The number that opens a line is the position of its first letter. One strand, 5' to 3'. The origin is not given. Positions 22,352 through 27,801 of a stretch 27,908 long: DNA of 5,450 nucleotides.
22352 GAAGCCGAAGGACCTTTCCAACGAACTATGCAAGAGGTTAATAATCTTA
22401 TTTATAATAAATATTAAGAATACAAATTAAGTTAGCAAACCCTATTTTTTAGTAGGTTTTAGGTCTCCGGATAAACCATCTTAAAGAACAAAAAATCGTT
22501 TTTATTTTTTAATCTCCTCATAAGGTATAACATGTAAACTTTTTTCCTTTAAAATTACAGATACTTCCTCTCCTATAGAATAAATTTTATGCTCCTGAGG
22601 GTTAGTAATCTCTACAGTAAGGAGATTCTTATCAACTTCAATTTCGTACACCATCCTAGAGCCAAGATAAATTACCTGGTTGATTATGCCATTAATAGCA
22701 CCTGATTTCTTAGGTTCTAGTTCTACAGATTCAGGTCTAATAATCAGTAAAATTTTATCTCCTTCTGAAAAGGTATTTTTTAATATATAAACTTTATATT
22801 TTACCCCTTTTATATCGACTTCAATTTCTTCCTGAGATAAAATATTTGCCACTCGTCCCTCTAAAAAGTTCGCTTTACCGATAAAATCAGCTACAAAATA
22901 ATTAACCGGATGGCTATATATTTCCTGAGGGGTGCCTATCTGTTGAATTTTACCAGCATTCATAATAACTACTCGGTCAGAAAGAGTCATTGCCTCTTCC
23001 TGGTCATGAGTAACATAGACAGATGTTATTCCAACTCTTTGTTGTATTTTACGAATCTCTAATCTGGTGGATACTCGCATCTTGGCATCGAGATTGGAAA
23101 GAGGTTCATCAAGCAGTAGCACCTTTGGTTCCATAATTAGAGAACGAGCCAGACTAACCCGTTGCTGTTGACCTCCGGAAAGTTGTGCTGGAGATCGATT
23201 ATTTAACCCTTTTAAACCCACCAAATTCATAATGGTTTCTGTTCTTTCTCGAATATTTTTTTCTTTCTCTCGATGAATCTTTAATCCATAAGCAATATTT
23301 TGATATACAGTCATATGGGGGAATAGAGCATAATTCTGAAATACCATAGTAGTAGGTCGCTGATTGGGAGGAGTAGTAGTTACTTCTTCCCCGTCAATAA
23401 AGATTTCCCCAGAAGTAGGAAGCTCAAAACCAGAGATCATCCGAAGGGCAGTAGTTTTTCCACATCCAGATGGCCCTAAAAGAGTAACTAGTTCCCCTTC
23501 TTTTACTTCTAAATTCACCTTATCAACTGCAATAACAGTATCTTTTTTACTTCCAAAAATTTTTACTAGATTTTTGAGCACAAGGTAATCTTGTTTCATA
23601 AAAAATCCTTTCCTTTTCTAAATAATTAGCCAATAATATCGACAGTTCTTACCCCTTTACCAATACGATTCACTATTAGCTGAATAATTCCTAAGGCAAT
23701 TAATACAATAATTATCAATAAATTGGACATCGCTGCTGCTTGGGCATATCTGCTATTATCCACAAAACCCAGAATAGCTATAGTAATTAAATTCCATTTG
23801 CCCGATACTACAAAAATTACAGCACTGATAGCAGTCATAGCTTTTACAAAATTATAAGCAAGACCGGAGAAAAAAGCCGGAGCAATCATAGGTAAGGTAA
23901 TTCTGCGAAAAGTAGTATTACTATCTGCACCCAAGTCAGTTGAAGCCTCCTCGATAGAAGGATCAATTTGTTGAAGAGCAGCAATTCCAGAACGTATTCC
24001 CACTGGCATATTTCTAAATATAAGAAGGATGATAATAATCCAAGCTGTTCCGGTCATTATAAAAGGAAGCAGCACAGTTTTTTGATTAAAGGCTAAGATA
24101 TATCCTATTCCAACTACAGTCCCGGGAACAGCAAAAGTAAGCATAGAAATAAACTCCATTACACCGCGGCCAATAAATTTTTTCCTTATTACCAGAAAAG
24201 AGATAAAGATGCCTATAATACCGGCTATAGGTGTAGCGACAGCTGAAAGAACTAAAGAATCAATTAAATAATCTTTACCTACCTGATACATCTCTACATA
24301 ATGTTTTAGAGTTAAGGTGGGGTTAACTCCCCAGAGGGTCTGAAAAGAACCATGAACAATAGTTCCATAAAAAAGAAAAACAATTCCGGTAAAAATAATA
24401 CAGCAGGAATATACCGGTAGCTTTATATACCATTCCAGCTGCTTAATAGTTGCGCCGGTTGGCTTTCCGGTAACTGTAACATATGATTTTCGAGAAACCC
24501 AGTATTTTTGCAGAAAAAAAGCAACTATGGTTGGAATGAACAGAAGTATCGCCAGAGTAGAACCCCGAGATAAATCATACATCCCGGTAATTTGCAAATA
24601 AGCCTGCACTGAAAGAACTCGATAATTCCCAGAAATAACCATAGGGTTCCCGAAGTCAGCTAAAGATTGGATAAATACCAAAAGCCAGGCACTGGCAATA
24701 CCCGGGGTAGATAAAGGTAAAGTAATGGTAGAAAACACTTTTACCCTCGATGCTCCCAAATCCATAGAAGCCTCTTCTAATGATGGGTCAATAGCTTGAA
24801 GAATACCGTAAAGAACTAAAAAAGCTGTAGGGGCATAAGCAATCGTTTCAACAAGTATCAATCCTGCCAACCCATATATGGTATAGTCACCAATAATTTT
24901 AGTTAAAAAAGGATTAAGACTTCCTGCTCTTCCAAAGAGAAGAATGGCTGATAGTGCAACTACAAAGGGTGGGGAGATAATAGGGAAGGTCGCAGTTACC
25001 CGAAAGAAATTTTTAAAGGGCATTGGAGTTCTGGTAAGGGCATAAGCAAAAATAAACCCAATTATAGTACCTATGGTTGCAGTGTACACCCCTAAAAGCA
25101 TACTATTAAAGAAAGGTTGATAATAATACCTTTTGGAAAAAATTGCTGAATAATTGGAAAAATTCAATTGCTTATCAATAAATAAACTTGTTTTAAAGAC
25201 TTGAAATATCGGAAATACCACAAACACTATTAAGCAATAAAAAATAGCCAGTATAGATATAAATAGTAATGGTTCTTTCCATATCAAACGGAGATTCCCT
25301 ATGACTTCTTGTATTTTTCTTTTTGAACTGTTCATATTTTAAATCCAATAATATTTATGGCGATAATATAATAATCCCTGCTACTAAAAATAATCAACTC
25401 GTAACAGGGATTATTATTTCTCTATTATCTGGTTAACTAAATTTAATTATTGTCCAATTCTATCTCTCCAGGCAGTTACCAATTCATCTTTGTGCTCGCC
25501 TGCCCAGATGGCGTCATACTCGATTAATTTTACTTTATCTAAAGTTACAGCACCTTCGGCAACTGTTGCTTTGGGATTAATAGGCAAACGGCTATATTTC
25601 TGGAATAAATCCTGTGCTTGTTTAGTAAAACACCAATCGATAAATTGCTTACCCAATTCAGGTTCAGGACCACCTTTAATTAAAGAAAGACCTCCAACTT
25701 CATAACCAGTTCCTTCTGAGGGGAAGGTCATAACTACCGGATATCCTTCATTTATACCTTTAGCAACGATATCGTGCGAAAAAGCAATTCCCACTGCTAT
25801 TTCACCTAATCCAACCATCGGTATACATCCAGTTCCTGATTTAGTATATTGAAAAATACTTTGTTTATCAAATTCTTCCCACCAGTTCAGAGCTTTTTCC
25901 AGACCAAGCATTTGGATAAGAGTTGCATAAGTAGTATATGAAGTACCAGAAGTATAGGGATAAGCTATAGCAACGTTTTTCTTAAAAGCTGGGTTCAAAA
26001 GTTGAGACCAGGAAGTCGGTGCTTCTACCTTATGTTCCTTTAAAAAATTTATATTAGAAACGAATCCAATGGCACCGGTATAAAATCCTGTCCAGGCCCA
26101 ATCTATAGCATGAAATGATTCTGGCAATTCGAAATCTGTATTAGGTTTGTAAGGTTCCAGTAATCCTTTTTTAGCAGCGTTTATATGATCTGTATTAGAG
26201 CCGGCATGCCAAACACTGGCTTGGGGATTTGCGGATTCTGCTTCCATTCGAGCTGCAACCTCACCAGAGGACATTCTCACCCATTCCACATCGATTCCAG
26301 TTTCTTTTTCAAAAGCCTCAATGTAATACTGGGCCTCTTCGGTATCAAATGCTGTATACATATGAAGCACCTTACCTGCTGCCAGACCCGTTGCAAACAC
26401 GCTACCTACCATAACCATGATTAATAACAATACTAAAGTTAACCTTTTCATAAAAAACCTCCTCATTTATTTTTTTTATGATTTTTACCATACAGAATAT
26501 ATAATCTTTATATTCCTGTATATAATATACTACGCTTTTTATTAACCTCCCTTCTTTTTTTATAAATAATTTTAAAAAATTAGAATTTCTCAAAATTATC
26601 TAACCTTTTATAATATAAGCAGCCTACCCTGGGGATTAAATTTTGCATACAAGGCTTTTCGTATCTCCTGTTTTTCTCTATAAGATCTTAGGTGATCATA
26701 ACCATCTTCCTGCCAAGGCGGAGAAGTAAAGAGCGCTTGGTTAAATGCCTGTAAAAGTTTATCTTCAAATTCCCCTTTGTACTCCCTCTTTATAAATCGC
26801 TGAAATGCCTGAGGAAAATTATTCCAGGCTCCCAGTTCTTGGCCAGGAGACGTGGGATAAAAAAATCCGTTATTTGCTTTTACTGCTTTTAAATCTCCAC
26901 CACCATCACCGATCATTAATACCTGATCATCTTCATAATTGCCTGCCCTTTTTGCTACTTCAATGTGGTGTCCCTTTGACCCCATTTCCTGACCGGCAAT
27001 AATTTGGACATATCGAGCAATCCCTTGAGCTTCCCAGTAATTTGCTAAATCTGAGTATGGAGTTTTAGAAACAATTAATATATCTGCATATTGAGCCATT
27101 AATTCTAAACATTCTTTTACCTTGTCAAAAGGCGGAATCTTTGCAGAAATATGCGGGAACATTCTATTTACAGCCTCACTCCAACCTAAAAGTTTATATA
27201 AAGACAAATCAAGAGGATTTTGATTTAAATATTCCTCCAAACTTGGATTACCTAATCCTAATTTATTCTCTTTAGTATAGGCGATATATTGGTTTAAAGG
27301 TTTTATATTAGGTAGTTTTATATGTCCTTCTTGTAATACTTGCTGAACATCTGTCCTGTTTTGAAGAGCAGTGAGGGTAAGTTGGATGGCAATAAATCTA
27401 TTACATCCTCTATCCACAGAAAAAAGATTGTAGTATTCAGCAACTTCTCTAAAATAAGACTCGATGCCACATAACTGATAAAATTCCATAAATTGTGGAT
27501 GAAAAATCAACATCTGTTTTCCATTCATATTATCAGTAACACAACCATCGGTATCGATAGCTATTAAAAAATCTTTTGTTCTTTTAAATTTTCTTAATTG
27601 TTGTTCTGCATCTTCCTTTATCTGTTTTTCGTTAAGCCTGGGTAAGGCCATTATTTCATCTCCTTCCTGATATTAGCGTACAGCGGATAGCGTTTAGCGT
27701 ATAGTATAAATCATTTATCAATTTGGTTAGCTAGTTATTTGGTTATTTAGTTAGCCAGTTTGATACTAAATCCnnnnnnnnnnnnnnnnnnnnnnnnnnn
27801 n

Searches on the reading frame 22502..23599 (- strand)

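Call 14: search_protein_families(library=pfam, proteins=[window:22502-23599:-], max_evalue=0.001)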
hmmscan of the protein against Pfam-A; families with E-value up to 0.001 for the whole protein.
window:22502-23599:- (365 aa): 4 families
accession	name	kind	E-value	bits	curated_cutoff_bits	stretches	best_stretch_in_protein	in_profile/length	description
PF00005.33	ABC_tran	-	2e-38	132.5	25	1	26-167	2-136/137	ABC transporter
PF08402.16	TOBE_2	-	8.5e-10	39.1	21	1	285-358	1-76/76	TOBE domain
PF13304.12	AAA_21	-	0.00012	22.7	27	0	94-174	200-275/304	AAA domain, putative AbiEii toxin, Type IV TA system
PF03215.21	Rad17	-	0.00017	22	23.8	1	25-102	35-112/186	Rad17 P-loop domain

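Call 53: search_protein_families(library=ncbifam, proteins=[window:22502-23599:-], max_evalue=0.001)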
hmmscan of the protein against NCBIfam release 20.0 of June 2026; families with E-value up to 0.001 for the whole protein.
window:22502-23599:- (365 aa): 188 families (the best 25 are shown)
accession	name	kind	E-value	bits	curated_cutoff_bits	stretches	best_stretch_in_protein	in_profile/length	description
TIGR03265.1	PhnT2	equivalog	1.6e-116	389.4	457.7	1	3-358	2-352/353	putative 2-aminoethylphosphonate ABC transporter ATP-binding protein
NF006987.0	PRK09452.1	equivalog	7.1e-115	383.7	482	1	5-362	17-376/378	spermidine/putrescine ABC transporter ATP-binding protein PotA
NF043075.1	MMSYN1_0197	equivalog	6.5e-114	380.4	550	1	6-358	3-339/341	spermidine/putrescine ABC transporter ATP-binding protein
NF008653.0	PRK11650.1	subfamily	6.1e-109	364.3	432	1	6-360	4-349/357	sn-glycerol-3-phosphate ABC transporter ATP-binding protein UgpC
NF008513.0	PRK11432.1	equivalog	1.3e-108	363.1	496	1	2-358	3-347/351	ferric ABC transporter ATP-binding protein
TIGR01187.1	potA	subfamily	7.6e-108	360.4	355.6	1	40-357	1-324/325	polyamine ABC transporter ATP-binding protein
NF040933.2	ABC_arch_GlcV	equivalog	2e-96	323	450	1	7-355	4-354/357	glucose ABC transporter ATP-binding protein GlcV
NF008621.0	PRK11607.1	equivalog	5.2e-94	315.1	613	1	6-347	20-364/377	putrescine ABC transporter ATP-binding subunit PotG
NF008233.0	PRK11000.1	equivalog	1.1e-92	310.7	568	1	7-356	5-351/369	maltose/maltodextrin ABC transporter ATP-binding protein MalK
TIGR00968.1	3a0106s01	subfamily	6.5e-90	300.8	342.75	1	8-245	3-236/237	sulfate ABC transporter ATP-binding protein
NF040840.2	tungstate_WtpC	equivalog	2.2e-87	293.5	440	1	24-358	15-347/347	tungstate ABC transporter ATP-binding protein WtpC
TIGR03258.1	PhnT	equivalog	8.2e-87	291.5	499.15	1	23-332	22-331/359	2-aminoethylphosphonate ABC transport system ATP-binding subunit PhnT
NF008105.0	PRK10851.1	equivalog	3.7e-80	269.3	502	1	9-318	6-305/362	sulfate/thiosulfate ABC transporter ATP-binding protein CysA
TIGR01186.1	proV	subfamily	7.7e-73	245.7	326.6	1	22-256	6-246/363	betaine/proline/choline family ABC transporter ATP-binding protein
NF040729.1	ABC_ATP_SaoA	equivalog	5.7e-61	206.1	360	1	7-217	3-210/248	ABC transporter ATP-binding protein SaoA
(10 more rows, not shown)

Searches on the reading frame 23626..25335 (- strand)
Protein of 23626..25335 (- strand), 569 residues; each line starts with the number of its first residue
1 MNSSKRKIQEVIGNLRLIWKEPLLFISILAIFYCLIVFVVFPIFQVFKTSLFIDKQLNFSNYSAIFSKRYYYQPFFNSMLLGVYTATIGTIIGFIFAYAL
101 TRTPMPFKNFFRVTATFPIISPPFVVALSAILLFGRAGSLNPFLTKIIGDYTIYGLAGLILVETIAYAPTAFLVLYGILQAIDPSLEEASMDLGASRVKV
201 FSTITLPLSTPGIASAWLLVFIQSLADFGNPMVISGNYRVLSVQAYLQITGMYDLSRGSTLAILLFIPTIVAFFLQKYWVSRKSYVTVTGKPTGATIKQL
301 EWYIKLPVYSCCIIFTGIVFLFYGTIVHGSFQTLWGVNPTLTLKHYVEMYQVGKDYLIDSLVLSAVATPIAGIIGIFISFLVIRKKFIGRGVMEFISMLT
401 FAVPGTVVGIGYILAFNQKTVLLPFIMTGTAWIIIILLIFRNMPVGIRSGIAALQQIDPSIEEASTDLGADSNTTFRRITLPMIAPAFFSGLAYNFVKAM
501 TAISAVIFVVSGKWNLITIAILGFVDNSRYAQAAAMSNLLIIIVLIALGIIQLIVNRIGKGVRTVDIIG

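Call 14: search_protein_families(library=pfam, proteins=[window:23626-25335:-], max_evalue=0.001)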
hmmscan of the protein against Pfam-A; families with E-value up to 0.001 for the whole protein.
window:23626-25335:- (569 aa): 1 family
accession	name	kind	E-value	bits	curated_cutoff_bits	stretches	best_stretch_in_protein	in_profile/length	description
PF00528.27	BPD_transp_1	-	5.8e-22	78.8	26.4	2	373-558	3-182/184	Binding-protein-dependent transport system inner membrane component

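Call 53: search_protein_families(library=ncbifam, proteins=[window:23626-25335:-], max_evalue=0.001)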
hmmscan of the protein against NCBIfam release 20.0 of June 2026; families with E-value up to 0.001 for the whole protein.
window:23626-25335:- (569 aa): 32 families (the best 25 are shown)
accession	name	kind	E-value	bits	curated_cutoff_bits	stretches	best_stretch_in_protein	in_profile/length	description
TIGR03262.1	PhnU2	equivalog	9.2e-95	318.3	593.25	1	28-555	7-533/546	putative 2-aminoethylphosphonate ABC transporter permease subunit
TIGR00969.1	3a0106s02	subfamily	3.8e-45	154.5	240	2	300-554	18-269/272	sulfate ABC transporter permease subunit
TIGR02141.1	modB_ABC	equivalog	1.1e-43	149.3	182.6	2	78-275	3-201/208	molybdate ABC transporter permease subunit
TIGR01581.1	Mo_ABC_porter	hypoth_equivalog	1.6e-40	139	210.3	2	69-273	13-223/225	ABC transporter permease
TIGR02139.1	permease_CysT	equivalog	4.3e-37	128.1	246.1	2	360-556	55-260/265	sulfate ABC transporter permease subunit CysT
NF006939.0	PRK09421.1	equivalog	1.7e-34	119.2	262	2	78-243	15-184/230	molybdate ABC transporter permease subunit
TIGR02140.1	permease_CysW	equivalog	2.7e-34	118.8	329.1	2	360-556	52-257/261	sulfate ABC transporter permease subunit CysW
NF007047.0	PRK09500.1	equivalog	6.2e-33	114.5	326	2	28-277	14-249/257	spermidine/putrescine ABC transporter permease PotC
NF040839.1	tungstate_WtpB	equivalog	6.2e-31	107.9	340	2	357-556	46-249/251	tungstate ABC transporter permease WtpB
TIGR03255.1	PhnV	equivalog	1.3e-29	103.7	358.7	2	320-559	28-269/270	2-aminoethylphosphonate ABC transport system, membrane component PhnV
NF008208.0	PRK10971.1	equivalog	4e-29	102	415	2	360-563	63-275/277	sulfate/thiosulfate ABC transporter permease CysT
NF011624.0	PRK15050.1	equivalog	4.8e-27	94.8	247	2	32-283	32-289/297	2-aminoethylphosphonate ABC transporter permease subunit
NF007889.0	PRK10592.1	equivalog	1.1e-25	90.8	476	2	15-237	7-221/281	putrescine ABC transporter permease PotI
NF043074.1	MMSYN1_0196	equivalog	2e-25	89.6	350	2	339-559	47-267/277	spermidine/putrescine ABC transporter permease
TIGR03226.1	PhnU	equivalog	6.4e-23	81.7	283.45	2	25-278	45-302/311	2-aminoethylphosphonate ABC transporter permease subunit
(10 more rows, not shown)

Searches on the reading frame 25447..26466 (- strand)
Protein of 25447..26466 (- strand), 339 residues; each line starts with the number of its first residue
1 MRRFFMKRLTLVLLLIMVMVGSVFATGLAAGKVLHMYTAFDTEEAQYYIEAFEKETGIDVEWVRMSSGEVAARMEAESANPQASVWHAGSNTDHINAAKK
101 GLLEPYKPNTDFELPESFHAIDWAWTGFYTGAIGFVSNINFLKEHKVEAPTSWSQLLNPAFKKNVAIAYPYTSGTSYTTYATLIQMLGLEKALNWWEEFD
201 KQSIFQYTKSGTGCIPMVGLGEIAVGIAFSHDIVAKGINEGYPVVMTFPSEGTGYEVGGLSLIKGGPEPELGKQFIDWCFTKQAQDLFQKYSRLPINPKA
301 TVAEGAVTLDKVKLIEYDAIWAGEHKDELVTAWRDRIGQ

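Call 14: search_protein_families(library=pfam, proteins=[window:25447-26466:-], max_evalue=0.001)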
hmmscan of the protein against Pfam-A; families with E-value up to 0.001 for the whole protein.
window:25447-26466:- (339 aa): 4 families
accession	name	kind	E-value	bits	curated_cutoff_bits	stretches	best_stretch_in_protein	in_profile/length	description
PF13416.11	SBP_bac_8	-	1.3e-22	81.4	27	1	48-301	2-266/279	Bacterial extracellular solute-binding protein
PF01547.30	SBP_bac_1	-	9.9e-20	72.2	26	1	43-285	6-306/307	Bacterial extracellular solute-binding protein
PF13343.11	SBP_bac_6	-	2e-19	70.4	24.6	1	96-320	23-242/245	Bacterial extracellular solute-binding protein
PF13531.11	SBP_bac_11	-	1.7e-15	57.9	25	1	49-291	17-224/227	Bacterial extracellular solute-binding protein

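Call 35: search_solved_structures(query=window:25447-26466:-, max_evalue=0.001)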
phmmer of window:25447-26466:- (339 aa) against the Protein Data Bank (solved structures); distinct sequences matched with E-value up to 0.001: 36.
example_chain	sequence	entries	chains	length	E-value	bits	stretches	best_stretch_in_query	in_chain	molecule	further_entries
4r72_A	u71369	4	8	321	1.6e-47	165.6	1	48-337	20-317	ABC-type Fe3+ transport system, periplasmic component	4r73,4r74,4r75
8x1a_B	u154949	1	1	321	9.4e-44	153.1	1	48-337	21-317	Iron(III) ABC transporter, periplasmic iron-compound-binding protein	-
6wce_A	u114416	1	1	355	1.5e-40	142.6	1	27-334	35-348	Pyridoxal-5-phosphate binding protein A (P5PA)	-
6g7n_A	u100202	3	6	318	1.1e-10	44.4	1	38-291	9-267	Extracellular solute-binding protein, family 1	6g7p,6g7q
4r6y_A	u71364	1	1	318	6.3e-10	41.9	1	45-298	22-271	Putative 2-aminoethylphosphonate-binding periplasmic protein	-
6lki_A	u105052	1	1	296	1.3e-09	40.9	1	32-286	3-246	ABC transporter, solute-binding protein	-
2pt1_A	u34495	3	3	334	1.6e-09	40.6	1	40-288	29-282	Iron transport protein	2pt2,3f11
6lkg_A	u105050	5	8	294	2.1e-09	40.2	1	33-286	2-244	ABC transporter, solute-binding protein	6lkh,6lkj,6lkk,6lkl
1xvx_A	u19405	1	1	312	7.1e-09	38.5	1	37-290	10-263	YfuA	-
6iwf_A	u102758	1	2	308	1.5e-07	34.1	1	49-290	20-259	Ferric iron-binding protein HitA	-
6ivy_A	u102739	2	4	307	1.5e-07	34.1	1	49-290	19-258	Periplasmic Ferric iron-binding Protein HitA | Ferric iron-binding periplasmic protein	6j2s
7w3w_A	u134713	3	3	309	1.9e-07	33.8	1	47-290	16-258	Iron-utilization periplasmic protein | Ferric iron ABC transporter iron-binding protein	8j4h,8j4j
7li0_A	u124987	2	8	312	1.6e-06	30.7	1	37-309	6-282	Fe(3+) ABC transporter substrate-binding protein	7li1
8k7n_A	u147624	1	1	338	1.9e-06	30.5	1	32-289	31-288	Ferric iron ABC transporter, iron-binding protein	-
3wae_A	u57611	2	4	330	2e-06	30.4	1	26-288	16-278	IRON ABC TRANSPORTER, PERIPLASMIC IRON-BINDING PROTEIN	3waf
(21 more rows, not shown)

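Call 44: search_solved_structures(query=window:25447-26466:-, max_evalue=1e-30, show_alignments=3)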
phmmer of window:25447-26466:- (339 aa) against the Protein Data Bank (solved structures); distinct sequences matched with E-value up to 1e-30: 3.
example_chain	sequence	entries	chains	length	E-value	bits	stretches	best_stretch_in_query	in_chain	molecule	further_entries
4r72_A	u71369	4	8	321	1.6e-47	165.6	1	48-337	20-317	ABC-type Fe3+ transport system, periplasmic component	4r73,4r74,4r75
8x1a_B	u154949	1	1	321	9.4e-44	153.1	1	48-337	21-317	Iron(III) ABC transporter, periplasmic iron-compound-binding protein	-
6wce_A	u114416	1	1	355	1.5e-40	142.6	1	27-334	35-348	Pyridoxal-5-phosphate binding protein A (P5PA)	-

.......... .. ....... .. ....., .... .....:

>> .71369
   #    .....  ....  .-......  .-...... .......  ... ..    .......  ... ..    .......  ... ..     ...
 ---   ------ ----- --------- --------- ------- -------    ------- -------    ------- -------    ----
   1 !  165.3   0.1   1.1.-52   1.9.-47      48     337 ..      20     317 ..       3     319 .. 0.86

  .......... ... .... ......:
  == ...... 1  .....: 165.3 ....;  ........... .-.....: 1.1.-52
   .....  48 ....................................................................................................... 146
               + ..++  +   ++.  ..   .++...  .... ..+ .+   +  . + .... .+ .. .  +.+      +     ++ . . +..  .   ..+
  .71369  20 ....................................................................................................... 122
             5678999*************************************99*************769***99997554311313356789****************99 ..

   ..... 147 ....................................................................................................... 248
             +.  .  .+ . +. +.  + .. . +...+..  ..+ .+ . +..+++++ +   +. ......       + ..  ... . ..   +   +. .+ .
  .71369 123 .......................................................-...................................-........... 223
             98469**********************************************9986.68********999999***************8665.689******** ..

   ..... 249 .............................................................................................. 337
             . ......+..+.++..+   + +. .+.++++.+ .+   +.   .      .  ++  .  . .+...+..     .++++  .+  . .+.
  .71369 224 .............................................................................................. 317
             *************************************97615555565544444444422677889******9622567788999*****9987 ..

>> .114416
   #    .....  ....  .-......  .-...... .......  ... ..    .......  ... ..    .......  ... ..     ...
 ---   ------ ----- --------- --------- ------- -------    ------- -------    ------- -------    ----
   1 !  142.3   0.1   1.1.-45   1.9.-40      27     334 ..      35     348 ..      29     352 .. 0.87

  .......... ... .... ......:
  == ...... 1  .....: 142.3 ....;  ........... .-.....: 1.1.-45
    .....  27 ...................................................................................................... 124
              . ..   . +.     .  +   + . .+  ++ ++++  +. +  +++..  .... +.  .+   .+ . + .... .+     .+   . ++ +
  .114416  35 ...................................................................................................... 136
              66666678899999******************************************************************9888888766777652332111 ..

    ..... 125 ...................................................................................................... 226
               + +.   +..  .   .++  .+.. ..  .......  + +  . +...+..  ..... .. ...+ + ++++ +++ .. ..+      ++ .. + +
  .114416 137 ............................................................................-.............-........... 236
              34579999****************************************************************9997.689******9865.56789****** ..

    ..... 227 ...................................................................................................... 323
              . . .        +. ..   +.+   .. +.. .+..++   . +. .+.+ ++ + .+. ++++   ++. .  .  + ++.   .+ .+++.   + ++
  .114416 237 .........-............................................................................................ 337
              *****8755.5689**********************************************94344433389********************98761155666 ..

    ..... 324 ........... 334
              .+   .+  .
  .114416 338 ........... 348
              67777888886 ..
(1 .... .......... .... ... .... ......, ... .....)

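Call 53: search_protein_families(library=ncbifam, proteins=[window:25447-26466:-], max_evalue=0.001)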
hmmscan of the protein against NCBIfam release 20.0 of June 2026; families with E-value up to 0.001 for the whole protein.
window:25447-26466:- (339 aa): 5 families
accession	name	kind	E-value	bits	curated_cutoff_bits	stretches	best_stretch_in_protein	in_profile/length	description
TIGR03261.1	phnS2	equivalog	5.1e-56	190.2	392.75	1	18-338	8-330/334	putative 2-aminoethylphosphonate ABC transporter substrate-binding protein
NF011620.1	PRK15046.1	equivalog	1.4e-25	89.8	310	1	31-333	24-332/334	2-aminoethylphosphonate ABC transporter substrate-binding protein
TIGR03227.1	PhnS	equivalog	1.3e-23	83.5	395.3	1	25-293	30-297/360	2-aminoethylphosphonate ABC transporter substrate-binding protein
TIGR01254.1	sfuA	subfamily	2.9e-12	46.5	93.4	1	38-286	11-257/306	thiamine ABC transporter substrate-binding protein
TIGR01256.1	modA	equivalog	0.00036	20.5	62.5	0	187-291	118-216/217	molybdate ABC transporter substrate-binding protein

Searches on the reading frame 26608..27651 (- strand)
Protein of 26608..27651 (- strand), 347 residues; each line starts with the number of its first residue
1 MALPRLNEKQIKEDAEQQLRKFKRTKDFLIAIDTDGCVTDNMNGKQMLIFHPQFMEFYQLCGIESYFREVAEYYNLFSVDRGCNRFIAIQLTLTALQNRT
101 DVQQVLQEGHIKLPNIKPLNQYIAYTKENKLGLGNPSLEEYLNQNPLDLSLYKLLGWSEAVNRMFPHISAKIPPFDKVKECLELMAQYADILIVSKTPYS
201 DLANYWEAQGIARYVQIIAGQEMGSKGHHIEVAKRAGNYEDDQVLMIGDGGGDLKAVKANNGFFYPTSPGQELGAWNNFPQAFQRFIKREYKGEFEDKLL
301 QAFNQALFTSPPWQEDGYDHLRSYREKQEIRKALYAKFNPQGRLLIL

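Call 14: search_protein_families(library=pfam, proteins=[window:26608-27651:-], max_evalue=0.001)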
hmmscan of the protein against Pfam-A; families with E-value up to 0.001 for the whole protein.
window:26608-27651:- (347 aa): 1 family
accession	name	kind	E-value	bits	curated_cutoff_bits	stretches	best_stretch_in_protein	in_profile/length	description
PF13419.12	HAD_2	-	1.1e-05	26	23.8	1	124-259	31-170/178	Haloacid dehalogenase-like hydrolase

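Call 53: search_protein_families(library=ncbifam, proteins=[window:26608-27651:-], max_evalue=0.001)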
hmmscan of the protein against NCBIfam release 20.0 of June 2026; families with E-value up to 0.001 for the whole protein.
window:26608-27651:- (347 aa): 0 families

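Call 67: search_solved_structures(query=window:26608-27651:-, max_evalue=1)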
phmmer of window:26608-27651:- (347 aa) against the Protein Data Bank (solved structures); distinct sequences matched with E-value up to 1: 0.
